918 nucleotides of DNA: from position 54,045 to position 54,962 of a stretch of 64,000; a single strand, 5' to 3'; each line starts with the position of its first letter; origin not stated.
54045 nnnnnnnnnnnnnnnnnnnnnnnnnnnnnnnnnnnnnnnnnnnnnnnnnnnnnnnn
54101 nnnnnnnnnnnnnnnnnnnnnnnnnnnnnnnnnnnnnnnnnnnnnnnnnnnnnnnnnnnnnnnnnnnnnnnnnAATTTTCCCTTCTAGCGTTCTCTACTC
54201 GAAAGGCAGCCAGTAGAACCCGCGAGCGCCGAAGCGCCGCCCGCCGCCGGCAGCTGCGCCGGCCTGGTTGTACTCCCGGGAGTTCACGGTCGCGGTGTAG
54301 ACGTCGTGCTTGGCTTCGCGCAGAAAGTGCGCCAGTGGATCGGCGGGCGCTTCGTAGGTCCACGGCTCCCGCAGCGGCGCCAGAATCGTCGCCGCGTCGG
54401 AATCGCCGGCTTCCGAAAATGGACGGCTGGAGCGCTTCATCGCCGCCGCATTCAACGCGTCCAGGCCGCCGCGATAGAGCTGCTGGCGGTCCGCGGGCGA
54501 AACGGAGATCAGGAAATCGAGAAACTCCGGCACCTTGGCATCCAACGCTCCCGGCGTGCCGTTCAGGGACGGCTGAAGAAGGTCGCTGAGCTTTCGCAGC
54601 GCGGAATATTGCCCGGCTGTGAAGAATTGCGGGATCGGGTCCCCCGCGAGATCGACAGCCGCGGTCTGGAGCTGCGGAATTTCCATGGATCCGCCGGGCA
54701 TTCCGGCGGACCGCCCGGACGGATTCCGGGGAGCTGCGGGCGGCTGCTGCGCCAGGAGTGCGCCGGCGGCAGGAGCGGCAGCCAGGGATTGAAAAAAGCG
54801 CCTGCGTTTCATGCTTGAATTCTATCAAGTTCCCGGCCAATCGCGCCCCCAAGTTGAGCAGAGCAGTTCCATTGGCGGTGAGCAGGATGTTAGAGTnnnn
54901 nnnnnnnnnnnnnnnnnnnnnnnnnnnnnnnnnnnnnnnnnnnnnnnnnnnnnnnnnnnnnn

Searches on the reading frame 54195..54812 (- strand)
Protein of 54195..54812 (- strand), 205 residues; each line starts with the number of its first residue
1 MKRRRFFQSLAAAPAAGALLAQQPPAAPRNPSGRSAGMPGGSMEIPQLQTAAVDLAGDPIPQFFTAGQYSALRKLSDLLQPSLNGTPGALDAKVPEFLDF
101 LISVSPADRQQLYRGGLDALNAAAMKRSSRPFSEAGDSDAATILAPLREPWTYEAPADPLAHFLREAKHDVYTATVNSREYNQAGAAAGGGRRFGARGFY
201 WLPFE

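Call 75: search_protein_families(library=pfam, proteins=[window:54195-54812:-], max_evalue=0.0001)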
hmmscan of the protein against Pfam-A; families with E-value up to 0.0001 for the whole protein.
window:54195-54812:- (205 aa): 1 family
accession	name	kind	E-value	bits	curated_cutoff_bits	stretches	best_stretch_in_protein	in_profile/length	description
PF13618.11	Gluconate_2-dh3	-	2.8e-15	57.3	23.4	1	68-181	3-121/135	Gluconate 2-dehydrogenase subunit 3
